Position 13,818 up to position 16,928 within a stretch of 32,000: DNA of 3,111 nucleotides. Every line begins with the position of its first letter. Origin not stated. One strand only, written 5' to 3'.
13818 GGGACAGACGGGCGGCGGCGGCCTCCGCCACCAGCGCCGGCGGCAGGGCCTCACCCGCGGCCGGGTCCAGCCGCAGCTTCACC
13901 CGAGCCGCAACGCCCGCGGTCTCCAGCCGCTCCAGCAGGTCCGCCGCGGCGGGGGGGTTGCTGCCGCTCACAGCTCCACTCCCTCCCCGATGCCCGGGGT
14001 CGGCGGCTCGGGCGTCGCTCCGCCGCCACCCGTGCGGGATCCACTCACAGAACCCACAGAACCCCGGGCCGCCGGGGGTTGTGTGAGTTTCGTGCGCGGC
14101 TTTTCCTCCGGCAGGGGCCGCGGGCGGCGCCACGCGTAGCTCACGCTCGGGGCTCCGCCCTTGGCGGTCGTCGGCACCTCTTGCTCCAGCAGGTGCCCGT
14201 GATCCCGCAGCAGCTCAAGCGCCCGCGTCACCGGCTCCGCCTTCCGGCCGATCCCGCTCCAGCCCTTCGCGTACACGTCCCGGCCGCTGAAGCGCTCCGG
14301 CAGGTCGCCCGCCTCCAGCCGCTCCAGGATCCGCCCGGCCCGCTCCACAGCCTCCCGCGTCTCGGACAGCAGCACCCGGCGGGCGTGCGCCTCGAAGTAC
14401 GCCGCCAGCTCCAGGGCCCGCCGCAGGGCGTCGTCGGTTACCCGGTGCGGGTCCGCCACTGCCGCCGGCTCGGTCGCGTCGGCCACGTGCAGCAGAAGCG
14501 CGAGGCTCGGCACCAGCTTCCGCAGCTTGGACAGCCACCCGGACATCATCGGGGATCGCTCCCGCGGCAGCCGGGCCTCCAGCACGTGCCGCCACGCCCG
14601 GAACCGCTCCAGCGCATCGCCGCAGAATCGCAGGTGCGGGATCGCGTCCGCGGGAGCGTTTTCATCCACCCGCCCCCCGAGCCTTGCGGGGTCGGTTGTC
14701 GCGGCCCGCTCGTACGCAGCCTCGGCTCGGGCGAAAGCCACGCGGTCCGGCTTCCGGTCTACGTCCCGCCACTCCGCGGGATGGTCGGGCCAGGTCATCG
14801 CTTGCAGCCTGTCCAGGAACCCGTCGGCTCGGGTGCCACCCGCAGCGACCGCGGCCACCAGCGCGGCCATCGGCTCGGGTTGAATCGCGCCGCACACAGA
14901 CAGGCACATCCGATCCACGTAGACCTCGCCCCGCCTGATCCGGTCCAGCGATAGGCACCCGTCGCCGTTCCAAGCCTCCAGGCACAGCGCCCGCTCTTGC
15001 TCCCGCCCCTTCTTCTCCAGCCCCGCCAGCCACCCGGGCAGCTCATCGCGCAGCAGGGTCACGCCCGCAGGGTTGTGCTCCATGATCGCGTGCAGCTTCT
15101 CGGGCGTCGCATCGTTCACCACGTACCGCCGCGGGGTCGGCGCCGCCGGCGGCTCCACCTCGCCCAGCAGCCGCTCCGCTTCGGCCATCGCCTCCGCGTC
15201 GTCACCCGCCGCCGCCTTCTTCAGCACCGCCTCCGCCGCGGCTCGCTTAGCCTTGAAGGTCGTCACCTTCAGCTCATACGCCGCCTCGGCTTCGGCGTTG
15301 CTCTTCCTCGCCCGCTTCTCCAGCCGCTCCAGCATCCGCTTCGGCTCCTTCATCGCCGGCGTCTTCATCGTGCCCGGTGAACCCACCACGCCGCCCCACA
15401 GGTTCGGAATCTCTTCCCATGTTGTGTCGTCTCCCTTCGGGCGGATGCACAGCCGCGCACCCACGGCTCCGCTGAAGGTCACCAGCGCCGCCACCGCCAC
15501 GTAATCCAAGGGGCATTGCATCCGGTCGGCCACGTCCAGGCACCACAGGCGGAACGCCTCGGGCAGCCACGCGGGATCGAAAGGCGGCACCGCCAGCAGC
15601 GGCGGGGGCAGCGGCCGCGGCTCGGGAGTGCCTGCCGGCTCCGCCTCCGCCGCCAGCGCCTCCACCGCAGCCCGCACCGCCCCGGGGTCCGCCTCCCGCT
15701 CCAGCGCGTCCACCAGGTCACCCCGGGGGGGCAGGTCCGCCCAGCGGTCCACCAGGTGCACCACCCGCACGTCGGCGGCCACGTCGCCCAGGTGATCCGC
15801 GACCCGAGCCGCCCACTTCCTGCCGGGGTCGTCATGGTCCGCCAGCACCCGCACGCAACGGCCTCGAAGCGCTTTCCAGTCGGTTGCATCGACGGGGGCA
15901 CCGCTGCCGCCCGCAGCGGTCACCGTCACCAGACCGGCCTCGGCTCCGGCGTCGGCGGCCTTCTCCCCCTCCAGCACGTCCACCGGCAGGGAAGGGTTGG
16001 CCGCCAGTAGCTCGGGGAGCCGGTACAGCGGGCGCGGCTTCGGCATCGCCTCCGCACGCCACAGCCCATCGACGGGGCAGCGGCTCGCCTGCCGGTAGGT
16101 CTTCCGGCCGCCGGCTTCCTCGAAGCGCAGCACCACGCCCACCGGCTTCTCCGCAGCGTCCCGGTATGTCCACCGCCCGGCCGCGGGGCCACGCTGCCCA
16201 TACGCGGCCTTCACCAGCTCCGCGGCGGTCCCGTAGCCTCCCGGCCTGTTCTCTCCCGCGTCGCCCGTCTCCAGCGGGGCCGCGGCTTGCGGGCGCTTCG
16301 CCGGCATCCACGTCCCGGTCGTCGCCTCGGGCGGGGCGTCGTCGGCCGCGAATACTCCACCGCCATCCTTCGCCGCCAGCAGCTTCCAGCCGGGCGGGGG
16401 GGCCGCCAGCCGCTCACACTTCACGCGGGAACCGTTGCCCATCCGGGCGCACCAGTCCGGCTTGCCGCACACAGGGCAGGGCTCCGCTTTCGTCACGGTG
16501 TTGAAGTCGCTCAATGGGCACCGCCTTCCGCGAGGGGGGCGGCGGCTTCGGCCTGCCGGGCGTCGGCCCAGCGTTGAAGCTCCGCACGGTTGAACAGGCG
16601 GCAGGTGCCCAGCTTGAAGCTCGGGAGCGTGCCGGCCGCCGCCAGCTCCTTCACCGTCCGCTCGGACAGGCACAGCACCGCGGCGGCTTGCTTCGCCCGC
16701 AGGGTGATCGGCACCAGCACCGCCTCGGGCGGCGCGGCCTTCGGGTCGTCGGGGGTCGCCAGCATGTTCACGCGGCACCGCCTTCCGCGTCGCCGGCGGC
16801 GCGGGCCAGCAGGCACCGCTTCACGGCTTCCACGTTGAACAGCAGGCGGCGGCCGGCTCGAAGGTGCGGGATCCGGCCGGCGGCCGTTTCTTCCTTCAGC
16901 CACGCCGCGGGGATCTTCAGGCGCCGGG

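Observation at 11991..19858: Satellite-like integrative element of 7.9 kb in tRNA-Glu(CUC), bounded by a perfect 26-bp direct repeat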

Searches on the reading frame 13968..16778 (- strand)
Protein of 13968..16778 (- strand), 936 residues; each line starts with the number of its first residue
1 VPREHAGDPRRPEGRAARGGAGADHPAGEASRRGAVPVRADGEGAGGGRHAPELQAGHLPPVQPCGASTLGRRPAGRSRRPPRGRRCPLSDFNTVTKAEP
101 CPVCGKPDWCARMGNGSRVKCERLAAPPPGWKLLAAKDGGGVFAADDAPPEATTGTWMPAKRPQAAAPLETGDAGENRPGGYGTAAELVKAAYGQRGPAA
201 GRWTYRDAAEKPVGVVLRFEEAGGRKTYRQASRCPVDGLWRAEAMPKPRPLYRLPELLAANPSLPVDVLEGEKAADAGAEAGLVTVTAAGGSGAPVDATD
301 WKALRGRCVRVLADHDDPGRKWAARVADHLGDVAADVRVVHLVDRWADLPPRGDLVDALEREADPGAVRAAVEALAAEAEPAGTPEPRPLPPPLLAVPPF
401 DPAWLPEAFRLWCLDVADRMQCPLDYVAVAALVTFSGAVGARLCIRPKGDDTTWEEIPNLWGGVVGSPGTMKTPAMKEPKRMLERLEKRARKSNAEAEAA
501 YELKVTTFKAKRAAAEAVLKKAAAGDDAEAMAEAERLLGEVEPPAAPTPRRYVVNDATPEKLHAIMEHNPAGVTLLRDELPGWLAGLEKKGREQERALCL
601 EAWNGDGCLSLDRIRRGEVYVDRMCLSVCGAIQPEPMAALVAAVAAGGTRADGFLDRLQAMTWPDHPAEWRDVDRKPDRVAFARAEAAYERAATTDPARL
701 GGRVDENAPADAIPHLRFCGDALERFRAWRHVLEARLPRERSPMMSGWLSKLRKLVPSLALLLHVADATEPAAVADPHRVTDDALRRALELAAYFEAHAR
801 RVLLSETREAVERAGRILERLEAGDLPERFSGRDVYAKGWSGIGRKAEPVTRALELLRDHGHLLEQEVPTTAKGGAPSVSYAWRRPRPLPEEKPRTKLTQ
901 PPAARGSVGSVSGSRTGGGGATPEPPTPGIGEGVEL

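Call 9: search_protein_families(library=pfam, proteins=[window:13968-16778:-], max_evalue=0.01)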
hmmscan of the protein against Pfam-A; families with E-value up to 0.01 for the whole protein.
window:13968-16778:- (936 aa): 1 family
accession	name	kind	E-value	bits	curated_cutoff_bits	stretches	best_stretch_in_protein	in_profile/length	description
PF13148.11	DUF3987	-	8e-93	312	27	1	421-803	1-362/364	Protein of unknown function (DUF3987)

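Call 10: search_protein_families(library=phrogs, proteins=[window:13968-16778:-], max_evalue=0.01)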
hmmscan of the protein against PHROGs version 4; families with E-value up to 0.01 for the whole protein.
window:13968-16778:- (936 aa): 4 families
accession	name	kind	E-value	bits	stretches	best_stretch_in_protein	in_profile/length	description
phrog_2373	-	DNA, RNA and nucleotide metabolism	5.3e-27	95.6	1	405-799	62-428/515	DNA helicase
phrog_6088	-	DNA, RNA and nucleotide metabolism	2.2e-14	53.9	1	196-377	147-296/772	DNA primase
phrog_239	-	DNA, RNA and nucleotide metabolism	6.8e-10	39.5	1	196-370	140-306/801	DNA primase/helicase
phrog_4762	-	unknown function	4.3e-09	35.9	1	204-322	33-155/822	-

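Call 13: search_protein_families(library=padloc, proteins=[window:13968-16778:-], max_evalue=0.01)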
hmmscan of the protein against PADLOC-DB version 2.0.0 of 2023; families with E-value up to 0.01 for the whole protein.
window:13968-16778:- (936 aa): 0 families

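Call 16: find_related_loci(query=window:13968-16514:-, collection=genome_contigs, flank=10000)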
Query window:13968-16514:- (848 aa) in genome_contigs; peptide patterns used: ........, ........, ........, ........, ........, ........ (x = any residue, [..] = any of these).
25 stretches matched a pattern, but none encodes a relative of the query by tblastn (E <= 1e-3).

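Call 17: find_homologous_proteins(query=window:13968-16514:-, max_evalue=0.00001)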
Query window:13968-16514:- (848 aa): 120 proteins with E <= 0.00001 among 8000 candidates.
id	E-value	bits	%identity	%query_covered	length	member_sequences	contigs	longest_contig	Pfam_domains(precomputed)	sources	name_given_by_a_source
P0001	0.0e+0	1873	100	98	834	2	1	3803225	PF13148.12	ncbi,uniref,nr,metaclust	ncbi:hypothetical protein PSMK_17710 [Phycisphaera mikurensis NBRC 102666]|uniref:DUF3987 domain-con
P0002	0.0e+0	1081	62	100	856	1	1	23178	PF13148.12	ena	-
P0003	8.7e-235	800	55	86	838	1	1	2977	PF13148.12,PF13362.13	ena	-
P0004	9.6e-121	423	37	89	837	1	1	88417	PF13148.12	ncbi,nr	ncbi:MAG TPA: DUF3987 domain-containing protein [Phycisphaerae bacterium]|nr:DUF3987 domain-containi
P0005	5.6e-119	417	66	37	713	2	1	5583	PF13481.13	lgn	-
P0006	8.7e-116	407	37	86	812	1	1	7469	PF13148.12,PF01807.26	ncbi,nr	ncbi:MAG TPA: DUF3987 domain-containing protein [Phycisphaerales bacterium]|nr:DUF3987 domain-contai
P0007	1.9e-100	356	37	80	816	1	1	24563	PF13148.12,PF01807.26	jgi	jgi:putative DNA primase/helicase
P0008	1.3e-98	350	38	73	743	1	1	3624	PF13148.12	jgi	jgi:hypothetical protein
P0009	4.8e-96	341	36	80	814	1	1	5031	PF13148.12,PF01807.26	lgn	-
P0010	3.5e-94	335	40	63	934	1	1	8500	PF13148.12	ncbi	-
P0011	1.3e-93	333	37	78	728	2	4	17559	PF13148.12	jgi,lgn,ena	-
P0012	3.4e-93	332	38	57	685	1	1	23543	PF13148.12,PF13362.13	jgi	-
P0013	1.6e-92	330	36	55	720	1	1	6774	PF13148.12,PF13362.13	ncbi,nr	ncbi:MAG TPA: DUF3987 domain-containing protein, partial [Alphaproteobacteria bacterium]|nr:DUF3987 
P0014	4.9e-90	321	41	59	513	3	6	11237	PF13148.12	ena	-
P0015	4.5e-89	318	36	75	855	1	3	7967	PF13148.12,PF01807.26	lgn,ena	-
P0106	3.8e-26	110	63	11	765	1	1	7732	PF13481.13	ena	-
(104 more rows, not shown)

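Call 18: find_encoding_contigs(protein=P0002, flank=10000, max_places=3)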
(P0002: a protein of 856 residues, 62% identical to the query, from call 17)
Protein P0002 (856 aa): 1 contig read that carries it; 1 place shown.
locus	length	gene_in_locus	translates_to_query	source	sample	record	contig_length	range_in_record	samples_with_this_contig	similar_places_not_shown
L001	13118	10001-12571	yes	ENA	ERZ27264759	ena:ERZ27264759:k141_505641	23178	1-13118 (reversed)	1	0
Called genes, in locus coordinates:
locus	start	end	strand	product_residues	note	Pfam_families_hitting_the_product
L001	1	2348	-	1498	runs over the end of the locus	PF04997:RNA_pol_Rpb1_1, PF00623:RNA_pol_Rpb1_2, PF04983:RNA_pol_Rpb1_3, PF05000:RNA_pol_Rpb1_4, PF04998:RNA_pol_Rpb1_5, PF01333:Apocytochr_F_C (faint), PF25984:BSH_YknX (faint)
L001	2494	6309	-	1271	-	PF04563:RNA_pol_Rpb2_1 (weak), PF04561:RNA_pol_Rpb2_2, PF04565:RNA_pol_Rpb2_3, PF10385:RNA_pol_Rpb2_45, PF00562:RNA_pol_Rpb2_6, PF04560:RNA_pol_Rpb2_7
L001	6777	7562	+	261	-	-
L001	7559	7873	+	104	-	-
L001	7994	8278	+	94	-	-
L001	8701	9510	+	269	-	-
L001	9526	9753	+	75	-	-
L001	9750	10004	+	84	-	PF12728:HTH_17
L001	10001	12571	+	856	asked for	PF13148:DUF3987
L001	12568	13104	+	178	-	-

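Call 19: find_encoding_contigs(protein=P0004, flank=10000, max_places=3)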
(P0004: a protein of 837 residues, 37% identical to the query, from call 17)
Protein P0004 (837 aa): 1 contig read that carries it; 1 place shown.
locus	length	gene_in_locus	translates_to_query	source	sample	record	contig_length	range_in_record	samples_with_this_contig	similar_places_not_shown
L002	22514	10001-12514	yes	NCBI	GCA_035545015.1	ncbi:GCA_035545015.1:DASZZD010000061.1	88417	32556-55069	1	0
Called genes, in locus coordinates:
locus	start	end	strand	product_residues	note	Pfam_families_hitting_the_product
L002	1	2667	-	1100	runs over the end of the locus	PF02384:N6_Mtase (faint), PF20473:MmeI_Mtase (weak), PF07669:Eco57I, PF12950:TaqI_C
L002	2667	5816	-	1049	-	PF13091:PLDc_2, PF00176:SNF2-rel_dom, PF04851:ResIII, PF00271:Helicase_C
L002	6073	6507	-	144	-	-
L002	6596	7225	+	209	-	-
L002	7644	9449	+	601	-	-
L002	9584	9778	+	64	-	-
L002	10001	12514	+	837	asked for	PF13148:DUF3987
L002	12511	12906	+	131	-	PF18563:TubC_N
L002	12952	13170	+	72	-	PF13560:HTH_31 (weak), PF01381:HTH_3 (weak), PF13443:HTH_26 (weak)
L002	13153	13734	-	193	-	-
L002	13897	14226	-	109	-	-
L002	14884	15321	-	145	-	PF09969:DUF2203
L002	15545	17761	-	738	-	-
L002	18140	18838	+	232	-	PF07589:PEP_exosort_dom (weak)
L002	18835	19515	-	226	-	-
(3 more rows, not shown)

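Call 45: find_encoding_contigs(protein=P0005, flank=10000, max_places=3)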
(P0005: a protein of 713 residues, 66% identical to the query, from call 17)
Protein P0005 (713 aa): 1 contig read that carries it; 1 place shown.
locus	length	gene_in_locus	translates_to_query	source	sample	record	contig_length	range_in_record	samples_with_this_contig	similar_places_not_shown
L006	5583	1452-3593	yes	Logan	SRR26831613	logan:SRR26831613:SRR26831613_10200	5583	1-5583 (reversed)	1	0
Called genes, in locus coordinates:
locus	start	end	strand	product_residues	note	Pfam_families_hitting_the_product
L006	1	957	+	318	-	?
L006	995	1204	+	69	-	-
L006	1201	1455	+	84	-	PF12728:HTH_17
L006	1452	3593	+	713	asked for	PF13481:AAA_25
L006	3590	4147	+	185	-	-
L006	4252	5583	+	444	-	?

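Call 46: find_encoding_contigs(protein=P0106, flank=10000, max_places=3)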
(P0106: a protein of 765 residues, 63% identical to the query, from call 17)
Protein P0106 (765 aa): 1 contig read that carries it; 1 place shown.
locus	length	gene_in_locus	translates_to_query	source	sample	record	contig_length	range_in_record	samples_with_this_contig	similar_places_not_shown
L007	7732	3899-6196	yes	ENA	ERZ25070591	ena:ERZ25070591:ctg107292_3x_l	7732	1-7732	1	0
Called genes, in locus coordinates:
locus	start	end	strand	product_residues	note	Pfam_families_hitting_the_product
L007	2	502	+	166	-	?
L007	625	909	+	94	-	-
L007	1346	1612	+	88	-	-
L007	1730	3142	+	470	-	-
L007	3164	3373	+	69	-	-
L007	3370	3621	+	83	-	PF12728:HTH_17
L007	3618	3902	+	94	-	-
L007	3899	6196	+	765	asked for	PF13481:AAA_25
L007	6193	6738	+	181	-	-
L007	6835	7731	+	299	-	?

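Call 74: search_protein_families(library=pfam, proteins=[L001:7994-8278:+, L001:8701-9510:+, L006:88-957:+, L007:1730-3142:+, L007:1346-1612:+, L007:3618-3902:+, L007:2-502:+], max_evalue=0.05)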
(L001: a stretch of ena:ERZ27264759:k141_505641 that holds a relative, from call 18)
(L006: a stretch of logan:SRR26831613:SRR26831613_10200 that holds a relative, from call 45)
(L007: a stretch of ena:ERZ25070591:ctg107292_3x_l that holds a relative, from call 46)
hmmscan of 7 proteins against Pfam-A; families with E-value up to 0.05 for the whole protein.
L001:7994-8278:+ (94 aa): 1 family
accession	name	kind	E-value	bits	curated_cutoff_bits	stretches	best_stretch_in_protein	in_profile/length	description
PF18932.5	DUF5681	-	0.0089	17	27.5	1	5-67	2-73/77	Family of unknown function (DUF5681)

L001:8701-9510:+ (269 aa): 0 families

L006:88-957:+ (289 aa): 1 family
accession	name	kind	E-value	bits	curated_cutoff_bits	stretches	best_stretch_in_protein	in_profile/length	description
PF01090.25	Ribosomal_S19e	-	0.0061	16.7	29.4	1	234-270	93-127/137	Ribosomal protein S19e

L007:1730-3142:+ (470 aa): 1 family
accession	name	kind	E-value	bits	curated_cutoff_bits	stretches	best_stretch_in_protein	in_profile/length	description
PF15384.11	PAXX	-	0.043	13.9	25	0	230-350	27-148/194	PAXX, PAralog of XRCC4 and XLF, also called C9orf142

L007:1346-1612:+ (88 aa): 3 families
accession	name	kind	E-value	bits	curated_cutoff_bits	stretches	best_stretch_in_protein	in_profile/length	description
PF13427.11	AadA_C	-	0.0029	18.2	22.2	1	33-82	17-66/103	Aminoglycoside adenylyltransferase, C-terminal domain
PF21401.2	AcrF3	-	0.0052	17.6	27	1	31-85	11-62/129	Cas3 inhibitor AcrF3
PF02102.21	Peptidase_M35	-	0.039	13.3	27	1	6-73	248-308/352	Deuterolysin metalloprotease (M35) family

L007:3618-3902:+ (94 aa): 0 families

L007:2-502:+ (166 aa): 0 families

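Call 75: search_protein_families(library=phrogs, proteins=[L001:7994-8278:+, L001:8701-9510:+, L006:88-957:+, L007:1730-3142:+, L007:1346-1612:+, L007:3618-3902:+, L007:2-502:+], max_evalue=0.05)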
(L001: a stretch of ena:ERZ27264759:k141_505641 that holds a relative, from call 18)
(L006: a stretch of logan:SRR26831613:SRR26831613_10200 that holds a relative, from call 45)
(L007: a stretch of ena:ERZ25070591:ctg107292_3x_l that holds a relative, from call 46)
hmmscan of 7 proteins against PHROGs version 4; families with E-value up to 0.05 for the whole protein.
L001:7994-8278:+ (94 aa): 0 families

L001:8701-9510:+ (269 aa): 0 families

L006:88-957:+ (289 aa): 0 families

L007:1730-3142:+ (470 aa): 0 families

L007:1346-1612:+ (88 aa): 2 families
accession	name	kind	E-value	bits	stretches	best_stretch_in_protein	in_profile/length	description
phrog_9439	-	unknown function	0.014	16.7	1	31-85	14-65/140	-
phrog_23575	-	unknown function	0.034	15.8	1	34-75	27-68/101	-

L007:3618-3902:+ (94 aa): 1 family
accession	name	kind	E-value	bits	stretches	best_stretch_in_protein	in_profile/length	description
phrog_6088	-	DNA, RNA and nucleotide metabolism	1.1e-08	35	1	8-78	8-75/772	DNA primase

L007:2-502:+ (166 aa): 0 families

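Call 83: search_dna_similar(query=window:13968-16514:-, collection=phages, mode=protein, max_rows=12)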
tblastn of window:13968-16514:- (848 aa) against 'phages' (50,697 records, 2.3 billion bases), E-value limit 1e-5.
Records with a match: 16; places in all: 18; records where one place covers at least 80% of the query: 0.
Best place of each record, by identity: <60% 16.
By first word of the organism name: Wolbachia 7; Bordetella 3; Acidithiobacillus 3; Bacteriophage 1; Synechococcus 1; Ralstonia 1.
By host as written in the record: Bordetella bronchiseptica 3; - 2; Acidithiobacillus caldus 2; Wolbachia endosymbiont wVitA of Nasonia vitripennis 2; Synechococcus sp. WH 7803 1; Ralstonia solanacearum 1; Acidithiobacillus caldus ATCC 51756 1; Wolbachia sp. wMel_KL 1; and 3 more.
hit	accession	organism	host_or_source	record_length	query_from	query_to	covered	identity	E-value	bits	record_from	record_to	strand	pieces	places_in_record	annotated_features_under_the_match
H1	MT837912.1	Bacteriophage sp.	human fecal samples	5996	335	678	41%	21.9%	1e-11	75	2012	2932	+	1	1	record has no annotation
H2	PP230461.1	Bordetella phage PY223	Bordetella bronchiseptica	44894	114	270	19%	38.2%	2e-8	65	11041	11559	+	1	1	CHC2 zinc finger protein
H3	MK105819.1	Synechococcus phage S-H1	Synechococcus sp. WH 7803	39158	111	270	19%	36.1%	2e-6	58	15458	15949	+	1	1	hypothetical protein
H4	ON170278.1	Ralstonia phage YO164_3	Ralstonia solanacearum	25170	109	242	16%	41.0%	5e-11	73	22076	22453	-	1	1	record has no annotation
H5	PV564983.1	Bordetella phage PBb001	Bordetella bronchiseptica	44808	114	270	19%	34.6%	5e-6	57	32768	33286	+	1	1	CHC2 zinc finger protein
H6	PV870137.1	Bordetella phage vB_BbrM_PBb002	Bordetella bronchiseptica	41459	114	270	19%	34.1%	6e-6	56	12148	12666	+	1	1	CHC2 zinc finger protein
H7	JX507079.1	Acidithiobacillus phage AcaML1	Acidithiobacillus caldus ATCC 51756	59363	109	235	15%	40.9%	1e-9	68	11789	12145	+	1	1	putative DNA primase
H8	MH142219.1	Acidithiobacillus phage AcaML1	Acidithiobacillus caldus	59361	109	235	15%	40.9%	1e-9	68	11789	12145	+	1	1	record has no annotation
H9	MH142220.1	Acidithiobacillus phage AcaML1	Acidithiobacillus caldus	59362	109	235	15%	40.9%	1e-9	68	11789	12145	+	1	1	record has no annotation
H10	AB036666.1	Wolbachia phage WO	-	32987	100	276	21%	28.2%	2e-6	58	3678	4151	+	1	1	gp5: similar to RepA of plasmid RSF1010 | gp6: hypothetical protein | 5' site of bacteriophage WO is estimated between 3481 and 3740; ...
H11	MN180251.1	Wolbachia phage WO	Wolbachia sp. wMel_KL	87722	115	276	19%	30.2%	2e-7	62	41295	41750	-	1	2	hypothetical protein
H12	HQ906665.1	Wolbachia endosymbiont wVitB of Nasonia vitripennis phage ...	Wolbachia endosymbiont wVitB of Nasonia ...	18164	115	252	16%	31.9%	3e-7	61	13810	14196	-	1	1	RepA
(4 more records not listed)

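Call 84: search_dna_similar(query=window:13968-16514:-, collection=plasmids, mode=protein, max_rows=12)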
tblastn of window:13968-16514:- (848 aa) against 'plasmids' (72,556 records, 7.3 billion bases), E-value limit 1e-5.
Records with a match: 66; places in all: 69; records where one place covers at least 80% of the query: 0.
Best place of each record, by identity: <60% 66.
By first word of the organism name: Ralstonia 51; Bartonella 2; Bacteroides 2; Komagataeibacter 2; Acinetobacter 1; Rhodovastum 1; Gloeothece 1; Salinibacter 1; Priestia 1; Skermanella 1; and 3 more.
By predicted mobility (MOB-suite, as given by PLSDB): mobilizable 44; non-mobilizable 21; conjugative 1.
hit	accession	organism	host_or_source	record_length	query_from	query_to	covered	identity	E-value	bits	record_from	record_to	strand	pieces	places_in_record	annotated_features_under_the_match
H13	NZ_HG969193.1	Bartonella tribocorum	-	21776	317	795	56%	30.2%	1e-44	182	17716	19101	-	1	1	YfjI family protein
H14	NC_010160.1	Bartonella tribocorum CIP 105476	-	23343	317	795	56%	30.2%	1e-44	182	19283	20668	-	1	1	YfjI family protein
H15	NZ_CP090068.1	Acinetobacter sp. SH20PTE14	pig manure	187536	317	793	56%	29.1%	2e-35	153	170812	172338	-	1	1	YfjI family protein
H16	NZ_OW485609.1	Rhodovastum atsumiense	-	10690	317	590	32%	28.0%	6e-16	91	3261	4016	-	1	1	DUF3987 domain-containing protein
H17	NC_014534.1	Gloeothece verrucosa PCC 7822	fresh water in rice field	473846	7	269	31%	27.5%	6e-9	68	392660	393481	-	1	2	DUF5906 domain-containing protein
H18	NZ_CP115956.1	Ralstonia pseudosolanacearum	Solanum tuberosum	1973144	104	276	20%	40.5%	8e-12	77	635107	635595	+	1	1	none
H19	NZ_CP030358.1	Salinibacter ruber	-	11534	333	586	30%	27.3%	5e-10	71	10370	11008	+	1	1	none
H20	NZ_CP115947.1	Ralstonia solanacearum MolK2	Musa sp.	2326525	109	276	20%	39.9%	4e-11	75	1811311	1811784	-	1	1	record has no annotation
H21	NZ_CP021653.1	Ralstonia solanacearum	Solanum lycopersicum,Tomato with ...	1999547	109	276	20%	39.9%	7e-11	74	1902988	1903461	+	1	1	none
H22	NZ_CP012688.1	Ralstonia solanacearum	Solanum commersonii,whole organism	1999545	109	276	20%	39.9%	7e-11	74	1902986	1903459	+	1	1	none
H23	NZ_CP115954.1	Ralstonia solanacearum CFBP2957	Solanum lycopersicum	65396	109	276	20%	38.1%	2e-10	72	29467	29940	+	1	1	phage/plasmid primase, P4 family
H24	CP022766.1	Ralstonia solanacearum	Solanum tuberosum,single cell,Potato ...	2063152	109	276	20%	38.1%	7e-11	74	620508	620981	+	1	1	hypothetical protein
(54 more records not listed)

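Call 103: search_protein_families(library=ncbifam, proteins=[window:13968-16514:-], max_evalue=0.01)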
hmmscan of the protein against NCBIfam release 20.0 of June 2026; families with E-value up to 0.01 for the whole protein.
window:13968-16514:- (848 aa): 2 families
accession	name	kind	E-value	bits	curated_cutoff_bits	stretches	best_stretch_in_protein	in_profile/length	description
NF005477.0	PRK07078.1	subfamily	1.5e-29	102.7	1014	1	103-290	126-303/759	hypothetical protein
NF052504.1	sll1863_fam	domain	0.0061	16.7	35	0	388-435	13-60/93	sll1863 family stress response protein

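Call 105: search_solved_structures(query=window:13968-16514:-, max_evalue=1)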
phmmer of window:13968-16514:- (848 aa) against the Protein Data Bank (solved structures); distinct sequences matched with E-value up to 1: 0.
